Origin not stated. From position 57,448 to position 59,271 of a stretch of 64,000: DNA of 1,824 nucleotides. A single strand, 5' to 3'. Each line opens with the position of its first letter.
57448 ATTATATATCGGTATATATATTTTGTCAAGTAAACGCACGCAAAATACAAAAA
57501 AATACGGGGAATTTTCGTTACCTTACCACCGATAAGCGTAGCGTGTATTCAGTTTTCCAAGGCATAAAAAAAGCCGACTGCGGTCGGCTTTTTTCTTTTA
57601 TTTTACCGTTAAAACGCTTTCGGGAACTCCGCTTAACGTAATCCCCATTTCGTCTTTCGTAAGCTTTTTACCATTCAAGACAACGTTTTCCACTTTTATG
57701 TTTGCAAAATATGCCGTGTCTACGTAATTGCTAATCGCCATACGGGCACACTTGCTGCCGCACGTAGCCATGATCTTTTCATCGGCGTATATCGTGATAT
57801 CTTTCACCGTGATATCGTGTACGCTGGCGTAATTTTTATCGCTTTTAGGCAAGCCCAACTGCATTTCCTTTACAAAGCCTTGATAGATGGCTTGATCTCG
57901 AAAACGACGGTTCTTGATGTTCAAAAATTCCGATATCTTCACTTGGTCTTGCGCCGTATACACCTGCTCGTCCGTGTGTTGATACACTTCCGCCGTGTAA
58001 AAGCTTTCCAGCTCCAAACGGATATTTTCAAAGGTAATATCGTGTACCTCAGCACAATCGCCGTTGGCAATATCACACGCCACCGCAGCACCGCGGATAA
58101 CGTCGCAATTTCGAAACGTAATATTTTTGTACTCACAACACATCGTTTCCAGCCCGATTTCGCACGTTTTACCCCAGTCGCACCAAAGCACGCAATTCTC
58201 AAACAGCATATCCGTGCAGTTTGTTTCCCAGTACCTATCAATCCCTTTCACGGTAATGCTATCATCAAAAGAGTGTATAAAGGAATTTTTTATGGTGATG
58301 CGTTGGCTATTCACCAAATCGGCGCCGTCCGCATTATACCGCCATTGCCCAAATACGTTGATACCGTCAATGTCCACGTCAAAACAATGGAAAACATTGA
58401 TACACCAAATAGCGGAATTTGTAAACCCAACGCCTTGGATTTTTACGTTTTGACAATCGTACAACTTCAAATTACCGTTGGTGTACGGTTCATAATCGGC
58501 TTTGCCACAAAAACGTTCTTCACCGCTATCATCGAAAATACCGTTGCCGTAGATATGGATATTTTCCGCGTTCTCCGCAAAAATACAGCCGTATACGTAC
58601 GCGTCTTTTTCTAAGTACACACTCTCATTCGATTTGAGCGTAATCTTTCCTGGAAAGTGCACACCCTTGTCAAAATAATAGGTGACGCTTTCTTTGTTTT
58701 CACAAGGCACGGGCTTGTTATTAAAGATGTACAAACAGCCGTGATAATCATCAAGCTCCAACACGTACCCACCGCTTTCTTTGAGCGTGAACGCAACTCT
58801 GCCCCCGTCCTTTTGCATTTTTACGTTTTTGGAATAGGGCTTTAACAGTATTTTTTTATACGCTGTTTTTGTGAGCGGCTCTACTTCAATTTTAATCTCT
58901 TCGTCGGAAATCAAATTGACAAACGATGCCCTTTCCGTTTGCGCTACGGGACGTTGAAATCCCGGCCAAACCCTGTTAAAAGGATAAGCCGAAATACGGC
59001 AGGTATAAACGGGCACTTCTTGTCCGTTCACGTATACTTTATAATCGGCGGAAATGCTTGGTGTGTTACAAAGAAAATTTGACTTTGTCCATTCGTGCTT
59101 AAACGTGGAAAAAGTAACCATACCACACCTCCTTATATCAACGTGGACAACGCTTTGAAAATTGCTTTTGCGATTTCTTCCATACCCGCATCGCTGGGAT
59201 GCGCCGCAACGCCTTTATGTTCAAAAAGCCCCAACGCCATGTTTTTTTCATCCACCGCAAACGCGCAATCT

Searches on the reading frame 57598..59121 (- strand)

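Call 45: search_protein_families(library=pfam, proteins=[window:57598-59121:-], max_evalue=0.00001)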
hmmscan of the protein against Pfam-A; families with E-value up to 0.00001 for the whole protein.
window:57598-59121:- (507 aa): 1 family
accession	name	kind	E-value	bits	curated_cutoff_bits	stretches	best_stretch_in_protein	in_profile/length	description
PF00295.23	Glyco_hydro_28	-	2.5e-16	60.1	22.9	1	153-382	26-252/324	Glycosyl hydrolases family 28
